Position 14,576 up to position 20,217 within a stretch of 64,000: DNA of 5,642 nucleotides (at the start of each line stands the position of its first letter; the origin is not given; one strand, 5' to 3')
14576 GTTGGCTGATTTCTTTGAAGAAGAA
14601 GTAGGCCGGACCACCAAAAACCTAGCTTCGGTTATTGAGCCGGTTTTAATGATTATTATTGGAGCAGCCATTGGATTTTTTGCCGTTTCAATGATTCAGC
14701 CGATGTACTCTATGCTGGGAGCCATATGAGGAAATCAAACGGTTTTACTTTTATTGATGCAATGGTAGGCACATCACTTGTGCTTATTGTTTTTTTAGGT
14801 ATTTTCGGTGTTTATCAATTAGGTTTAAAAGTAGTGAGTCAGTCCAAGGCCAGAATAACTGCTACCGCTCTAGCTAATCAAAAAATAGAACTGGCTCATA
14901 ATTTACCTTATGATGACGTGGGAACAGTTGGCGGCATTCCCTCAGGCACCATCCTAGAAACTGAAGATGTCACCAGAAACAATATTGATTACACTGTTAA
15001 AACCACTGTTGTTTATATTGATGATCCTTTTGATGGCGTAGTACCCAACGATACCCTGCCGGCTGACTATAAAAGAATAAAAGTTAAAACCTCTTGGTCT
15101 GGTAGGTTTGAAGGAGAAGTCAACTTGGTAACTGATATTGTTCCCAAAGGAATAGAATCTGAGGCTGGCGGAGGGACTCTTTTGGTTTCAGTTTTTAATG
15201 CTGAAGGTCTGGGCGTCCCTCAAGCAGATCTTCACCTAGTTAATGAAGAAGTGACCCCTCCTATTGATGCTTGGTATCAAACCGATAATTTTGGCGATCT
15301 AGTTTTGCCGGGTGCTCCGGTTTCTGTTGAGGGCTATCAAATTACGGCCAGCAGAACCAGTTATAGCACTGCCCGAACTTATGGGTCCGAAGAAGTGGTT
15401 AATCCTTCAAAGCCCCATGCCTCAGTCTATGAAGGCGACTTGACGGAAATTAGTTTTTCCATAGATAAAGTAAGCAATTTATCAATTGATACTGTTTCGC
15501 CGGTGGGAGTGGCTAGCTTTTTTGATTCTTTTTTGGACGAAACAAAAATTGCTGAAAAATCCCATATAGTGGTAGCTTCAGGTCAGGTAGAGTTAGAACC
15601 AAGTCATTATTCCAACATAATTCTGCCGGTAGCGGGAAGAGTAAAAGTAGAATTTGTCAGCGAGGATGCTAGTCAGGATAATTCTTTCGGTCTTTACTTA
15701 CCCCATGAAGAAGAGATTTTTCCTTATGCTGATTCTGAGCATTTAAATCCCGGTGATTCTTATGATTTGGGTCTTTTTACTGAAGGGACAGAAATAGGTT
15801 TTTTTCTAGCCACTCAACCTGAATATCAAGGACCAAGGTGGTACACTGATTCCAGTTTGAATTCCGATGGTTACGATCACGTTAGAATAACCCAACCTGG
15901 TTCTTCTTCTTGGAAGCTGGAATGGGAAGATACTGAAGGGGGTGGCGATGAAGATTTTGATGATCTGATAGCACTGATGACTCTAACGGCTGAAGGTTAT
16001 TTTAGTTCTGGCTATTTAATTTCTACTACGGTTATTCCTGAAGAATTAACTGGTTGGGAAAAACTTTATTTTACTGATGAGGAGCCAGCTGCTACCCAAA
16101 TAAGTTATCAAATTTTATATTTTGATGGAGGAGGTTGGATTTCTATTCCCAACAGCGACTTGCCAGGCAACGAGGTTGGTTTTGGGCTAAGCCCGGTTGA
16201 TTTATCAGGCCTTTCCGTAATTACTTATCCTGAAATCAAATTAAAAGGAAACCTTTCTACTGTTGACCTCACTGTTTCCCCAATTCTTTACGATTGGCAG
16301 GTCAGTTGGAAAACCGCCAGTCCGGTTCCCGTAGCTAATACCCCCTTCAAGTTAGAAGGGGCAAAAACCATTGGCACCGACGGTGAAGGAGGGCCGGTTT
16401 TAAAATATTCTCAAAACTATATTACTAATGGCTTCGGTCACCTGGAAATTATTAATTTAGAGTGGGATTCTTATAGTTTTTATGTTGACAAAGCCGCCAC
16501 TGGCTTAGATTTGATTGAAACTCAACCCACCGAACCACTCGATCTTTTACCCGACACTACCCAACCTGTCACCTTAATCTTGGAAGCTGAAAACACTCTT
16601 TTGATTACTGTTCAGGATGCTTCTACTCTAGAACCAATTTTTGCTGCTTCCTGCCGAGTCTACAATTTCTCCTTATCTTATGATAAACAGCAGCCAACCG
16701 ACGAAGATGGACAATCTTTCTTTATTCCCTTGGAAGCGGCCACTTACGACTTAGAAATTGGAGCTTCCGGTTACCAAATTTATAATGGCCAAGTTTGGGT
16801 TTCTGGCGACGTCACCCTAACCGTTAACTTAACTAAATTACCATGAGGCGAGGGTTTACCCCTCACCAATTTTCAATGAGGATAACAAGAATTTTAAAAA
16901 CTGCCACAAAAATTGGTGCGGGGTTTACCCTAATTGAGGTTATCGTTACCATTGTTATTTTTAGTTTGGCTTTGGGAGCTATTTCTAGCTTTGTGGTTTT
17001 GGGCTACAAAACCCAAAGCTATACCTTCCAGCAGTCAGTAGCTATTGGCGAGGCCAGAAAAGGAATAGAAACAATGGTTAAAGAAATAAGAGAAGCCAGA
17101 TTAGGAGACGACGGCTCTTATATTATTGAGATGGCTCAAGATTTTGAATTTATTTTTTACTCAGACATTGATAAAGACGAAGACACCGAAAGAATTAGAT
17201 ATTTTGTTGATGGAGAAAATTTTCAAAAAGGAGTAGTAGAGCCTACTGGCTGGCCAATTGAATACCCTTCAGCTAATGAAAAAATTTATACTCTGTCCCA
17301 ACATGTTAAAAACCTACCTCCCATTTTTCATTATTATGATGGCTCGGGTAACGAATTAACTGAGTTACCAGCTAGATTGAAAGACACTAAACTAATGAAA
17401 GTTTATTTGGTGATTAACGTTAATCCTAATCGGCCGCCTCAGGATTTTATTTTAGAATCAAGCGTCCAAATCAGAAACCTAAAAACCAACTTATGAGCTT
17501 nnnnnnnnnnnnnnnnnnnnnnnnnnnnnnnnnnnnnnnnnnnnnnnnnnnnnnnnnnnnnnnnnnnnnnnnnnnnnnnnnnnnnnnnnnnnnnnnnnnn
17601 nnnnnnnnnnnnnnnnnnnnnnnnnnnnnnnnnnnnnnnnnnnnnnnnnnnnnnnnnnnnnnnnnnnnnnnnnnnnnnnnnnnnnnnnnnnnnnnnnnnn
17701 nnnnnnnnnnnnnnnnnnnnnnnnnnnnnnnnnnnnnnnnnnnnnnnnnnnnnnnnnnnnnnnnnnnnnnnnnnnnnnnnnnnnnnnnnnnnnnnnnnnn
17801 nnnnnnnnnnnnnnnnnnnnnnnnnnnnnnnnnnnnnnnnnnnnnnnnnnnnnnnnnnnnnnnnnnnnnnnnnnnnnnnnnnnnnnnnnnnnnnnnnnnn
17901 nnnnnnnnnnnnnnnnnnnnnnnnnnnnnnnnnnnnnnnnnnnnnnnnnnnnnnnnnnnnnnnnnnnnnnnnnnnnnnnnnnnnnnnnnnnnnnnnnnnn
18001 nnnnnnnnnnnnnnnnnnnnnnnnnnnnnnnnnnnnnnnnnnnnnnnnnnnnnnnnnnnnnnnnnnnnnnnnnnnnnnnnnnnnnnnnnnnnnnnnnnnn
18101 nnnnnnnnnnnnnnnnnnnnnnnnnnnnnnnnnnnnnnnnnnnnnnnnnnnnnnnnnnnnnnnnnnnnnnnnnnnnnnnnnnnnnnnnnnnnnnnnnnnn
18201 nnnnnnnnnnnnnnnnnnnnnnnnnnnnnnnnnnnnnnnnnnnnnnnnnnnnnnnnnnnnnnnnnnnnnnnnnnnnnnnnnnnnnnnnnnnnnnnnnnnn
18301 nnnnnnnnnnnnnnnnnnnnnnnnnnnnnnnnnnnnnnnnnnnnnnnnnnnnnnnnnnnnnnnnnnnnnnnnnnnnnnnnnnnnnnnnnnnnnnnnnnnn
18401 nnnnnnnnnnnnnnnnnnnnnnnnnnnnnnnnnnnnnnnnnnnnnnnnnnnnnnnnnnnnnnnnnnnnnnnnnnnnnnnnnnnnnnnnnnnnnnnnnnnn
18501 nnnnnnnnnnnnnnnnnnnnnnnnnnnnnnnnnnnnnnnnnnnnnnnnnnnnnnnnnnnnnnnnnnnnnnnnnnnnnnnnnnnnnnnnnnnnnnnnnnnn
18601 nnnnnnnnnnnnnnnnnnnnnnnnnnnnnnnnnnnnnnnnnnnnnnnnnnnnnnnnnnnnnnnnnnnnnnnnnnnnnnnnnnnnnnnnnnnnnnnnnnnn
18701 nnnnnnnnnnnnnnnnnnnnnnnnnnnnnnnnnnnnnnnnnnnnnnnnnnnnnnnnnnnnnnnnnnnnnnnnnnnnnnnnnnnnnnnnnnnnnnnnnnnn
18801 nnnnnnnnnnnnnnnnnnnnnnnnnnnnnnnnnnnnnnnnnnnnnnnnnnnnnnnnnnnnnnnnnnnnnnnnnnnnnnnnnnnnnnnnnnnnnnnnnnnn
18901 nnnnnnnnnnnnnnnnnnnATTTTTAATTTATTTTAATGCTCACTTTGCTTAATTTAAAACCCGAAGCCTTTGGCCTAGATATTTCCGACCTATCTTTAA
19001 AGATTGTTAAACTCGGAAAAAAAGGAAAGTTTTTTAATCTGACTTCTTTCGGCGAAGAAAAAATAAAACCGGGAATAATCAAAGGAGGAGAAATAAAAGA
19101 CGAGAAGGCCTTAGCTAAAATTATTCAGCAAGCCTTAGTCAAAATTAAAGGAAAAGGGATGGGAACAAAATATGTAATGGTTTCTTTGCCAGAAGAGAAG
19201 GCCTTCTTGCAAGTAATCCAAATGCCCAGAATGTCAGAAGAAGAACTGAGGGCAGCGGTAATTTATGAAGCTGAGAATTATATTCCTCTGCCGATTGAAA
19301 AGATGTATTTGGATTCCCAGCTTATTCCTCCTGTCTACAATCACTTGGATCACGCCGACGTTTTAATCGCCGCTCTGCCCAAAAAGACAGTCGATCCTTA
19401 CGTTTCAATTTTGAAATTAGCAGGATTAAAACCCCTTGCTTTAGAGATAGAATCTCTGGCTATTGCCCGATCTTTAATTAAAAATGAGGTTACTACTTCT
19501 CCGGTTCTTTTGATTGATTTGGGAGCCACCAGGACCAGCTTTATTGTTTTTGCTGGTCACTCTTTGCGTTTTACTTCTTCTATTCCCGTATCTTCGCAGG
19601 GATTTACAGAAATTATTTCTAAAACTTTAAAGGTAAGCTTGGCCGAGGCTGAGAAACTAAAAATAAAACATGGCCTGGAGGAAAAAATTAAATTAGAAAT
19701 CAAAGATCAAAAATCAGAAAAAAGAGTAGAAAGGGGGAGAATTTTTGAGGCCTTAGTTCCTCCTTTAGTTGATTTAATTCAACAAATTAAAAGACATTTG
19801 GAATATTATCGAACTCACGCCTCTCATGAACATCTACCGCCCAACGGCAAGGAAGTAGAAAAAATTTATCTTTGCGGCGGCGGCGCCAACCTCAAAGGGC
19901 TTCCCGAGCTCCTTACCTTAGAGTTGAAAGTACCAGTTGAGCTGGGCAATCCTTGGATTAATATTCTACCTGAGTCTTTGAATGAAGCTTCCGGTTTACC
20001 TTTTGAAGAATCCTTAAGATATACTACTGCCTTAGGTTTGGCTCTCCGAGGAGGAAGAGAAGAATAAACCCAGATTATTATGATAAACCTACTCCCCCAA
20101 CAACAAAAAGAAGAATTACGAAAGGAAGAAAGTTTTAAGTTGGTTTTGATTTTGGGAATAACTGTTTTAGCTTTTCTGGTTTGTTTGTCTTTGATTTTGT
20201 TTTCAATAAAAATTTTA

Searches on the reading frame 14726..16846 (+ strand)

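Call 55: search_protein_families(library=pfam, proteins=[window:14726-16846:+], max_evalue=0.00001)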
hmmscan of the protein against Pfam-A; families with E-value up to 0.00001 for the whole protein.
window:14726-16846:+ (706 aa): 2 families
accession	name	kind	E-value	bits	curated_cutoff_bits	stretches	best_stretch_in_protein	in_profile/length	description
PF13448.11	DUF4114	-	7.2e-07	30.5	27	1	351-416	1-80/85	Domain of unknown function (DUF4114)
PF13620.12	CarboxypepD_reg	-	9.4e-07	29.5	32.3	0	627-703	4-80/82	Carboxypeptidase regulatory-like domain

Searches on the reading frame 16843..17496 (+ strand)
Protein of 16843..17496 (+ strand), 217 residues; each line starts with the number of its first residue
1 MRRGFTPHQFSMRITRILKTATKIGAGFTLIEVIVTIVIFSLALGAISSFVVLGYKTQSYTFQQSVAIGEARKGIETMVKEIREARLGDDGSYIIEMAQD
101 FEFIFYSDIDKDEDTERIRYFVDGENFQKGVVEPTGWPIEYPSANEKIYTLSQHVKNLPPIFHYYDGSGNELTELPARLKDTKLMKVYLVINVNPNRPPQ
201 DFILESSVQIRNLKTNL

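Call 55: search_protein_families(library=pfam, proteins=[window:16843-17496:+], max_evalue=0.00001)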
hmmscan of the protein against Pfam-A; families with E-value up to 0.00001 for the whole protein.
window:16843-17496:+ (217 aa): 0 families

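Call 58: search_protein_families(library=pfam, proteins=[window:16843-17496:+], max_evalue=0.001)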
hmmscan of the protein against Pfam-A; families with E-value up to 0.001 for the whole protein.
window:16843-17496:+ (217 aa): 1 family
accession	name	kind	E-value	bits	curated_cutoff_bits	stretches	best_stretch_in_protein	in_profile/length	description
PF07963.17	N_methyl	-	3.2e-05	23.7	21.2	1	26-47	5-26/27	Prokaryotic N-terminal methylation motif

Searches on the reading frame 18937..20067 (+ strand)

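Call 55: search_protein_families(library=pfam, proteins=[window:18937-20067:+], max_evalue=0.00001)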
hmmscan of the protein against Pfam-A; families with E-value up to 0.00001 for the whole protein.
window:18937-20067:+ (376 aa): 3 families
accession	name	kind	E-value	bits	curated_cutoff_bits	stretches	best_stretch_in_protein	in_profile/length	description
PF11104.14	PilM_2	-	5.3e-50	170.7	27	1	13-372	1-339/340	Type IV pilus assembly protein PilM;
PF14450.12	FtsA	-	5.1e-20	72.6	31.8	1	192-345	2-114/127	Cell division protein FtsA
PF06723.19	MreB_Mbl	-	6.2e-07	29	27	0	190-337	147-304/327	MreB/Mbl protein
